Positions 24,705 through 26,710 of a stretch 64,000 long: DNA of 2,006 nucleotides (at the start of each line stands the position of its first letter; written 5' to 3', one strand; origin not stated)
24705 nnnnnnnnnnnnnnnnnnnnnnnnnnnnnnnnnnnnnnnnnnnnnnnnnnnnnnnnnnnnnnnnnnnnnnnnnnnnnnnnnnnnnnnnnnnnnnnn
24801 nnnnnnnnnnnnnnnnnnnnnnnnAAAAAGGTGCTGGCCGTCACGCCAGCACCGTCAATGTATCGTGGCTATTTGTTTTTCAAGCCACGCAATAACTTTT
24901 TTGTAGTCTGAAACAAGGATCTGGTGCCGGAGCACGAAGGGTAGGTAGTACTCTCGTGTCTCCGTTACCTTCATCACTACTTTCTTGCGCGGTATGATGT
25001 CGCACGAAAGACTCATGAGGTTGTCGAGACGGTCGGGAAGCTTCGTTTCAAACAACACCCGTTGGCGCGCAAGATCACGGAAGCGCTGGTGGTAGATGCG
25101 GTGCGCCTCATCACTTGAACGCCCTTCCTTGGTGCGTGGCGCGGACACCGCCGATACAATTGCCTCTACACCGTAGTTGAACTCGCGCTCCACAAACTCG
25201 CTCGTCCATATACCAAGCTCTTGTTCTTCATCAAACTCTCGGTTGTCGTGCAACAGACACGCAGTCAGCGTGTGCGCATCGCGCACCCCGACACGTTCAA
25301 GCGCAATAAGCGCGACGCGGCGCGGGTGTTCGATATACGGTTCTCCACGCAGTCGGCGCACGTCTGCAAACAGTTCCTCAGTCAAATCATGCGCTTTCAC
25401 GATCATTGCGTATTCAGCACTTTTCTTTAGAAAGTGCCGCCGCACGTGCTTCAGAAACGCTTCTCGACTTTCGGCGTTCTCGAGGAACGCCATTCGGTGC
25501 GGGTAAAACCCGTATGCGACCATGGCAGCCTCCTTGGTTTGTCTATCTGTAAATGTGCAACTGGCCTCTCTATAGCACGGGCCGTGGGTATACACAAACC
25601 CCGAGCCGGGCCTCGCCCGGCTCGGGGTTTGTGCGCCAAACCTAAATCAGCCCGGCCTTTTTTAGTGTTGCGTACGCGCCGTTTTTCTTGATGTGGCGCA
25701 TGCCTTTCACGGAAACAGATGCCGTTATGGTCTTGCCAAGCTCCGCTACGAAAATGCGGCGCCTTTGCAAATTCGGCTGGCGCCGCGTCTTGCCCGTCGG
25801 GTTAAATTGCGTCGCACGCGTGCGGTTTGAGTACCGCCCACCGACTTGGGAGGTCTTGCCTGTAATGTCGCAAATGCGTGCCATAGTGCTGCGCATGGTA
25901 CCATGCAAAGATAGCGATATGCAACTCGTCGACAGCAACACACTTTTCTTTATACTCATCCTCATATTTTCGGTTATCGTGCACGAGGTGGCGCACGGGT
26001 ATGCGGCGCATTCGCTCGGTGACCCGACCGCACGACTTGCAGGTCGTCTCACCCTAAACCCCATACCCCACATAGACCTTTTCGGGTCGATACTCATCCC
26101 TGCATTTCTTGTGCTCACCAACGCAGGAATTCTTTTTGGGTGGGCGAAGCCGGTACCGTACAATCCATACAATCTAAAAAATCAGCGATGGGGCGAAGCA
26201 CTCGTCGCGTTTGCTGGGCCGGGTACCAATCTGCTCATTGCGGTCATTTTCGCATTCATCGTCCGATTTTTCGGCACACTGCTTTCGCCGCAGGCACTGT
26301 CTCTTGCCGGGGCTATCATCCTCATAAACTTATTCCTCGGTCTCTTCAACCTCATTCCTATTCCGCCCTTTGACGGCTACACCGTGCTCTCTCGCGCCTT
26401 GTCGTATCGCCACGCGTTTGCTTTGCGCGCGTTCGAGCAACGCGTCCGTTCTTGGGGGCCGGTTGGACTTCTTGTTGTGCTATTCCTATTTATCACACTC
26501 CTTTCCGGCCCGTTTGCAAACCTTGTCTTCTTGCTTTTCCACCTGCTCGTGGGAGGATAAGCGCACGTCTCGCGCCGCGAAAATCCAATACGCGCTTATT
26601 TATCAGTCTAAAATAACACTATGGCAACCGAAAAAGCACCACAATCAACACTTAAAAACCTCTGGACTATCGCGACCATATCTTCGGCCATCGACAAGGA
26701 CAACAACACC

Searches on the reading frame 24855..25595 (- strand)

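Call 17: search_protein_families(library=pfam, proteins=[window:24855-25595:-], max_evalue=0.001)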
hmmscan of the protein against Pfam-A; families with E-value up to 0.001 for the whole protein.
window:24855-25595:- (246 aa): 1 family
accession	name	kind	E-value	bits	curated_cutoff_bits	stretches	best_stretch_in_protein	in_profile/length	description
PF13328.12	HD_4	-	3.2e-08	33.9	27.2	1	68-220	1-149/156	HD domain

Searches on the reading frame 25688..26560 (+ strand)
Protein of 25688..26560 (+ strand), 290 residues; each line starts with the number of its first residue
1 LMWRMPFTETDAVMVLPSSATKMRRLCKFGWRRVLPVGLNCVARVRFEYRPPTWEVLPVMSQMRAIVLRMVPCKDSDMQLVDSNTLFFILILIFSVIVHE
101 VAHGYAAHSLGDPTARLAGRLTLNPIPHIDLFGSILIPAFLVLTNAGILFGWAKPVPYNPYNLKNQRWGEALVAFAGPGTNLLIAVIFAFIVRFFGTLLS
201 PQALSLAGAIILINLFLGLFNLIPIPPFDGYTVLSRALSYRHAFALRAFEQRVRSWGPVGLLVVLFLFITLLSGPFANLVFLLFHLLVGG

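Call 17: search_protein_families(library=pfam, proteins=[window:25688-26560:+], max_evalue=0.001)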
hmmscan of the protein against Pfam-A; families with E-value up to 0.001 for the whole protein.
window:25688-26560:+ (290 aa): 1 family
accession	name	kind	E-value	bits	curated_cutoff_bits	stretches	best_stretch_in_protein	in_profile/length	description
PF02163.28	Peptidase_M50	-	4.9e-15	55.9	27.2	2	87-194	1-102/221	Peptidase family M50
